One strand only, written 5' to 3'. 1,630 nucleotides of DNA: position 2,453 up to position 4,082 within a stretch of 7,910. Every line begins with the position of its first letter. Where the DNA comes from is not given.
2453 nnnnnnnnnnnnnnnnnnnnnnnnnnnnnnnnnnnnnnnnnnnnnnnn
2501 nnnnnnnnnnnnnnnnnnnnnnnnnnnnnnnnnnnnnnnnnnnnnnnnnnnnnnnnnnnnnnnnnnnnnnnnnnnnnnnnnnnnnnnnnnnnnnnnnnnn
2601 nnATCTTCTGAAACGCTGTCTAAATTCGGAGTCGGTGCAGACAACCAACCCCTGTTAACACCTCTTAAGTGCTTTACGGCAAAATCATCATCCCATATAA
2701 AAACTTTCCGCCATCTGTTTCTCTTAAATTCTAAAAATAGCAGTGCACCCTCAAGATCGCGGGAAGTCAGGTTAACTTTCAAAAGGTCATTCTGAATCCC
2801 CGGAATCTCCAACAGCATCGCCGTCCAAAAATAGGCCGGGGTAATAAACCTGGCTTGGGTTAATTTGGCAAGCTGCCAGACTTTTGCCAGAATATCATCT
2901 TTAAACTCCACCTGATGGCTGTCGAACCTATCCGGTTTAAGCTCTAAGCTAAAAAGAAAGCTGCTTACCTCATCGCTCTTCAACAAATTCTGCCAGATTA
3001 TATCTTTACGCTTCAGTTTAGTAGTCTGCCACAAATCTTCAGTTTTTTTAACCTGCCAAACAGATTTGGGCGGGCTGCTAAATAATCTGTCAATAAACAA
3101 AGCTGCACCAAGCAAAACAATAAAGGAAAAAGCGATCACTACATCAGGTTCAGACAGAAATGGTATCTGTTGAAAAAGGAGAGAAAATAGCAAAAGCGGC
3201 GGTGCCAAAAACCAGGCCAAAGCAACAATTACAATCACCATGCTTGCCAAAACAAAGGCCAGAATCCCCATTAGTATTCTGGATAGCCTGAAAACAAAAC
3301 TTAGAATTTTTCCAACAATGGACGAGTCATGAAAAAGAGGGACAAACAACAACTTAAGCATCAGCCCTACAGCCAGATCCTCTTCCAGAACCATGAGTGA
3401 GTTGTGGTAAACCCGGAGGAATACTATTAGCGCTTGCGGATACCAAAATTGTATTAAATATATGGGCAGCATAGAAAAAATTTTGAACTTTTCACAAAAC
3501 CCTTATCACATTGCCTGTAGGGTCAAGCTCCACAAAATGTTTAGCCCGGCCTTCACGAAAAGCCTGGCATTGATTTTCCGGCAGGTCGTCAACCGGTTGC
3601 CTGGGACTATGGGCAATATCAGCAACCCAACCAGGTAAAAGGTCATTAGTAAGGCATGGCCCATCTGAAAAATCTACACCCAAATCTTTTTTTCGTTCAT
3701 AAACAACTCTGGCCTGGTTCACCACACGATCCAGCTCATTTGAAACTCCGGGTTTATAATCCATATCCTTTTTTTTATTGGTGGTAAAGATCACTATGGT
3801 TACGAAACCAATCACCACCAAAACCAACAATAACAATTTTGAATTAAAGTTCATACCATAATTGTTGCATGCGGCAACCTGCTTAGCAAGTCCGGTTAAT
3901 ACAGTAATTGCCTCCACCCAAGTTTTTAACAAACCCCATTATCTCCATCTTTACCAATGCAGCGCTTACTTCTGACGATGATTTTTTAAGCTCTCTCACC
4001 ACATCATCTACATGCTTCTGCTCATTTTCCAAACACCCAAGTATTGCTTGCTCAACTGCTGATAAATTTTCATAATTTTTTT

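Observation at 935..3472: Clp/Hsp100 two-ring ATPase fused to a transmembrane N-terminus, with no M-domain and no ClpP-docking loop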

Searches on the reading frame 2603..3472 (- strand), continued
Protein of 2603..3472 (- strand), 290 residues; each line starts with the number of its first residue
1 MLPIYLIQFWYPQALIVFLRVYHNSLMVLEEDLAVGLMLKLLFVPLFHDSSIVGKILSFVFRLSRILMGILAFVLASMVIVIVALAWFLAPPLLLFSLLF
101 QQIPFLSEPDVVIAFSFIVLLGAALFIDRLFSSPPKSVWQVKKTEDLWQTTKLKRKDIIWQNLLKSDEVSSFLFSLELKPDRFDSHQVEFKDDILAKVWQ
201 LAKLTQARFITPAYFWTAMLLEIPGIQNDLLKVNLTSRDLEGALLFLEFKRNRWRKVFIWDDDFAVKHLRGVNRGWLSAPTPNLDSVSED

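Call 50: find_encoding_contigs(protein=P0277, flank=8000, max_places=2)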
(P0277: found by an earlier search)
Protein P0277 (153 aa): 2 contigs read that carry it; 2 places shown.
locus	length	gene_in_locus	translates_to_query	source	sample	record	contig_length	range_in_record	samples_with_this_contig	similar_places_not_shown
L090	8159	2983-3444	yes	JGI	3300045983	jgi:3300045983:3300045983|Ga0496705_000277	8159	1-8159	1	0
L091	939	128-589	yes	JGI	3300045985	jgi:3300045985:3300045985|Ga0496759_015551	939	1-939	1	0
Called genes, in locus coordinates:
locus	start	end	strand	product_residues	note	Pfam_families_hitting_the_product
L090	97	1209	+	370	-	PF01490:Aa_trans (weak)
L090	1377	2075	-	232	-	PF18306:LDcluster4, PF03641:Lysine_decarbox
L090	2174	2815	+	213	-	PF03167:UDG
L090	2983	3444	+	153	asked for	-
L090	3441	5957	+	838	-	PF13191:AAA_16 (faint), PF12775:AAA_7 (faint), PF17871:AAA_lid_9 (weak), PF00158:Sigma54_activat (weak), PF00004:AAA, PF07724:AAA_2, PF07728:AAA_5, PF10431:ClpB_D2-small, +2 more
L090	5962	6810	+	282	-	PF00892:EamA (weak)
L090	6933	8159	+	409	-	?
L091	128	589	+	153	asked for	-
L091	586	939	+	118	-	?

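Call 58: find_encoding_contigs(protein=P0193, flank=6000, max_places=1)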
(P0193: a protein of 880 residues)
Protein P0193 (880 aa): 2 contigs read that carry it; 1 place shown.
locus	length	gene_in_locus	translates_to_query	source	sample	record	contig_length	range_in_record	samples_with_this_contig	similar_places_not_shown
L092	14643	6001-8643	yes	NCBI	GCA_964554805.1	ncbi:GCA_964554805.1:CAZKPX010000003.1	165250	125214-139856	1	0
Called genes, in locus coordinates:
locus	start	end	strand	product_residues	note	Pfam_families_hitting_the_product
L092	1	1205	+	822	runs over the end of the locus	-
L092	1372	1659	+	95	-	-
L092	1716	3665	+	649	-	PF00912:Transgly, PF00905:Transpeptidase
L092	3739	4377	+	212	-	PF01351:RNase_HII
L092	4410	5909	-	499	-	-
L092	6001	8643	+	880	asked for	PF00910:RNA_helicase (faint), PF13191:AAA_16, PF00004:AAA (weak), PF17871:AAA_lid_9, PF00004:AAA, PF07724:AAA_2, PF07728:AAA_5, PF10431:ClpB_D2-small, +6 more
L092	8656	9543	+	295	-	-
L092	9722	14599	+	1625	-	-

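Call 59: find_encoding_contigs(protein=P0148, flank=6000, max_places=1)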
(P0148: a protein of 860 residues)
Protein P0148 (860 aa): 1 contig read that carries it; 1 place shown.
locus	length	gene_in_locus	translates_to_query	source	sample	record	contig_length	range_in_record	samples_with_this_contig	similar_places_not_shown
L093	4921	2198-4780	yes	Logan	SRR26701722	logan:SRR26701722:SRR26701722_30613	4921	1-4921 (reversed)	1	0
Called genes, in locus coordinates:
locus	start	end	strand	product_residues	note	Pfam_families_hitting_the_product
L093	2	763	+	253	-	?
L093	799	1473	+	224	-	PF01145:Band_7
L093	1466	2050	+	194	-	PF00440:TetR_N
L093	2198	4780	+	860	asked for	PF01078:Mg_chelatase (faint), PF00004:AAA, PF17871:AAA_lid_9, PF00158:Sigma54_activat (weak), PF00004:AAA, PF07724:AAA_2, PF07728:AAA_5, PF10431:ClpB_D2-small, +9 more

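Call 60: find_encoding_contigs(protein=P0151, flank=6000, max_places=1)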
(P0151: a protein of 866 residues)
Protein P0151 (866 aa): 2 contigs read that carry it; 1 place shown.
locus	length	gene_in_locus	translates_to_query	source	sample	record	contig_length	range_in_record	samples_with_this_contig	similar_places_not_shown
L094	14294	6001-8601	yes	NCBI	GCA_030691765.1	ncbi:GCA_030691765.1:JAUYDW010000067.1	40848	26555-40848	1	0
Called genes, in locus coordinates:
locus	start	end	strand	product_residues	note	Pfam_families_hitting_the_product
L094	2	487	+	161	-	PF18931:DUF5680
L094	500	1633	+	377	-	PF01590:GAF, PF13185:GAF_2, PF13492:GAF_3, PF00211:Guanylate_cyc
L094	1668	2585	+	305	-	PF01073:3Beta_HSD, PF01370:Epimerase, PF02719:Polysacc_synt_2, PF04321:RmlD_sub_bind, PF16363:GDP_Man_Dehyd, PF07993:NAD_binding_4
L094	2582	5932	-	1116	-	PF22148:Fervidolysin_NPro-like (faint), PF00082:Peptidase_S8, PF13517:FG-GAP_3 (faint)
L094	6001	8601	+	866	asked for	PF00158:Sigma54_activat (faint), PF13191:AAA_16 (weak), PF00004:AAA, PF17871:AAA_lid_9, PF00004:AAA (weak), PF07724:AAA_2, PF07728:AAA_5, PF10431:ClpB_D2-small, +9 more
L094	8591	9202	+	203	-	PF07690:MFS_1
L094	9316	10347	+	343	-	PF03462:PCRF, PF00472:RF-1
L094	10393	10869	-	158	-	-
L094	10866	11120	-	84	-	-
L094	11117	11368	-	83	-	-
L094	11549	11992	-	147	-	-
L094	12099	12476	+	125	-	-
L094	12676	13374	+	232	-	PF02463:SMC_N (faint), PF00005:ABC_tran, PF20720:nSTAND3 (faint), PF13401:AAA_22 (weak), PF13304:AAA_21 (weak)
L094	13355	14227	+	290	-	PF18075:FtsX_ECD, PF02687:FtsX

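Call 63: search_protein_families(library=pfam, alignment_id=A1, max_evalue=1)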
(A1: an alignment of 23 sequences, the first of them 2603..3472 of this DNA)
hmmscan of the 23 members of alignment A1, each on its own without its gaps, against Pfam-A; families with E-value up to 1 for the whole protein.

A. member 1, window:2603-3472:- (290 aa): 1 family
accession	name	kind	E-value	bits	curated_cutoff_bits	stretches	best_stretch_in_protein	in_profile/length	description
PF18388.6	ATG29_N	-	0.026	14.8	25.7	1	131-165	14-50/54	Atg29 N-terminal domain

B. families by the number of members that match (of 23 scanned): 16 families
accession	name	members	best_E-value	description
PF25651.1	Baculo_P15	9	0.00064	Baculovirus putative 15 kDa capsid protein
PF07734.18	FBA_1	3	0.076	F-box associated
PF22571.1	LiaI-LiaF-TM_PspC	2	0.011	PspC transmembrane region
PF24880.1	DUF7738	2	0.082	Domain of unknown function (DUF7738)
PF06924.17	DUF1281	1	0.014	Protein of unknown function (DUF1281)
PF18388.6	ATG29_N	1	0.026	Atg29 N-terminal domain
PF07332.16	Phage_holin_3_6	1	0.028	Putative Actinobacterial Holin-X, holin superfamily III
PF13903.11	Claudin_2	1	0.042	PMP-22/EMP/MP20/Claudin tight junction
PF19617.4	DUF6122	1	0.081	Family of unknown function (DUF6122)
PF08510.17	PIG-P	1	0.1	PIG-P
PF05106.17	Phage_holin_3_1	1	0.12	Phage holin family (Lysis protein S)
PF15002.11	ERK-JNK_inhib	1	0.14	ERK and JNK pathways, inhibitor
PF16515.11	HIP1_clath_bdg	1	0.16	Clathrin-binding domain of Huntingtin-interacting protein 1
PF02861.25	Clp_N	1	0.17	Clp amino terminal domain, pathogenicity island component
PF17459.7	DUF5422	1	0.34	Family of unknown function (DUF5422)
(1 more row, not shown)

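Call 69: search_protein_families(library=pfam, alignment_id=A3, max_evalue=1)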
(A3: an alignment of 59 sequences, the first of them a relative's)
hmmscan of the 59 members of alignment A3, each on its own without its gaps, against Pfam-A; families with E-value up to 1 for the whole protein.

A. member 1, P0195 (148 aa): 0 families

B. families by the number of members that match (of 59 scanned): 22 families
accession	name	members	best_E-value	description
PF16170.10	DUF4873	3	0.056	Domain of unknown function (DUF4873)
PF11127.14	YgaP-like_TM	3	0.13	Inner membrane protein YgaP-like, transmembrane domain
PF20990.2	DUF2207_C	2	0.006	Predicted membrane protein (DUF2207) C-terminal domain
PF07332.16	Phage_holin_3_6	2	0.0087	Putative Actinobacterial Holin-X, holin superfamily III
PF22571.1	LiaI-LiaF-TM_PspC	2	0.011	PspC transmembrane region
PF11298.13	DUF3099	2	0.013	Protein of unknown function (DUF3099)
PF00487.30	FA_desaturase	2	0.046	Fatty acid desaturase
PF03414.19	Glyco_transf_6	1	0.0029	Glycosyltransferase family 6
PF18479.7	PIN_11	1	0.031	PIN like domain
PF06993.17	DUF1304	1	0.042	Protein of unknown function (DUF1304)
PF14143.11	YrhC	1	0.043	YrhC-like protein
PF13190.11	PDGLE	1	0.064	PDGLE domain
PF05426.18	Alginate_lyase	1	0.094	Alginate lyase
PF03866.18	HAP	1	0.15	Hydrophobic abundant protein (HAP)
PF23507.1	YqiM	1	0.2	YqiM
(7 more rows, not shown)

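Call 72: find_encoding_contigs(protein=P0275, flank=6000, max_places=1)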
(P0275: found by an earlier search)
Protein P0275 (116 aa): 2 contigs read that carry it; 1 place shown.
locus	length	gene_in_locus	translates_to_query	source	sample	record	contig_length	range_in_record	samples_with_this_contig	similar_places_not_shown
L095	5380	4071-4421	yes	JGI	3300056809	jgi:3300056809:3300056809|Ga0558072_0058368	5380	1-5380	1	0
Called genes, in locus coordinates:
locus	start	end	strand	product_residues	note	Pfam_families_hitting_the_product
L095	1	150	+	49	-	?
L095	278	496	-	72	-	-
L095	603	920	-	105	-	-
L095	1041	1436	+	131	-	PF03840:SecG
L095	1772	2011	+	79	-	-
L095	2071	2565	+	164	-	-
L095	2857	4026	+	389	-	PF07690:MFS_1, PF12832:MFS_1_like (weak)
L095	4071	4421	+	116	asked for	-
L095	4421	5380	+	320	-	?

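Call 74: search_protein_families(library=pfam, proteins=[L095:4421-5380:+], max_evalue=0.01)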
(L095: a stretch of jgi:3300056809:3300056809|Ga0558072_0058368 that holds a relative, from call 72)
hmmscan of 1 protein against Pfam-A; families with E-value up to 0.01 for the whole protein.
L095:4421-5380:+ (320 aa): 1 family
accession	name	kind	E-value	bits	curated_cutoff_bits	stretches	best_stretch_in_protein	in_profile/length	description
PF02861.25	Clp_N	-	0.0089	16.6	20.7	0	242-277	5-41/53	Clp amino terminal domain, pathogenicity island component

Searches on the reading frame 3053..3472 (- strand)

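Call 13: search_protein_families(library=pfam, proteins=[window:3053-3472:-], max_evalue=10)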
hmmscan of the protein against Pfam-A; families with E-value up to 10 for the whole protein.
seq(140 aa): 1 family
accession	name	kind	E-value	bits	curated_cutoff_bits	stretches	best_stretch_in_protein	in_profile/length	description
PF07787.17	TMEM43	-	7.8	6.2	23.3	1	50-89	204-247/250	Transmembrane protein 43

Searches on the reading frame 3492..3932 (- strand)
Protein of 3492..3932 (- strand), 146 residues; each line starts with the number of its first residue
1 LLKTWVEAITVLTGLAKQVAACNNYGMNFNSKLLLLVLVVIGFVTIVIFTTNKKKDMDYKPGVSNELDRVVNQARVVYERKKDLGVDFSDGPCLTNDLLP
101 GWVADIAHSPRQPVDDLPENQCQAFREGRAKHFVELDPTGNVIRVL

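Call 3: search_protein_families(library=pfam, proteins=[window:3492-3932:-], max_evalue=0.01)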
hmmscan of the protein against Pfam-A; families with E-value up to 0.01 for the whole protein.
window:3492-3932:- (146 aa): 1 family
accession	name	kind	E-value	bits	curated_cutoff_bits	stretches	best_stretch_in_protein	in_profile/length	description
PF18169.6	SLATT_6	-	0.0065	16.5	27.1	1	27-81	53-105/176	SMODS and SLOG-associating 2TM effector domain 6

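Call 4: search_protein_families(library=ncbifam, proteins=[window:3492-3932:-], max_evalue=0.01)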
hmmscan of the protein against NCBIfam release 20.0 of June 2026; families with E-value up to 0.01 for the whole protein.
window:3492-3932:- (146 aa): 0 families

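Call 66: find_homologous_proteins(query=window:3495-3854:-, max_evalue=0.001)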
Query seq(120 aa) (120 aa): 621 proteins with E <= 0.001 among 627 candidates; the best 120 are listed.
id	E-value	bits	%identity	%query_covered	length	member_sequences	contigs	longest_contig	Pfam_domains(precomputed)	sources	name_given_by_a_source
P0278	2.4e-74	265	100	100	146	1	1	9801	-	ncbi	-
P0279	2.8e-62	226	85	99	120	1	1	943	-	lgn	-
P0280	3.2e-51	190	71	99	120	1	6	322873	-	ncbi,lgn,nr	ncbi:hypothetical protein HYW46_01735 [Candidatus Daviesbacteria bacterium]|nr:hypothetical protein 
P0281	4.8e-47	177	73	85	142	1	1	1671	-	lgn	-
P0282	3.5e-42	161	63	99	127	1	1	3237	-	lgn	-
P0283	5.5e-42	160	64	96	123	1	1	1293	-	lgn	-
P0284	2.2e-41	158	60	100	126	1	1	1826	-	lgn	-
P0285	4.9e-41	157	76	73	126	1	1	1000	-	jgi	-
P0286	5.9e-41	157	61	100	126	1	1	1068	-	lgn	-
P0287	1.1e-40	156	63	96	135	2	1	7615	-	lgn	-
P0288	1.2e-40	156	57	100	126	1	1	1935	-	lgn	-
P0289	1.9e-40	155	63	94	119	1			-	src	-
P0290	6.1e-40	154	59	94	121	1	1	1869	-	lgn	-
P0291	6.1e-40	154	62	99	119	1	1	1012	-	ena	-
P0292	6.2e-40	154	62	90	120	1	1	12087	-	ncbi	-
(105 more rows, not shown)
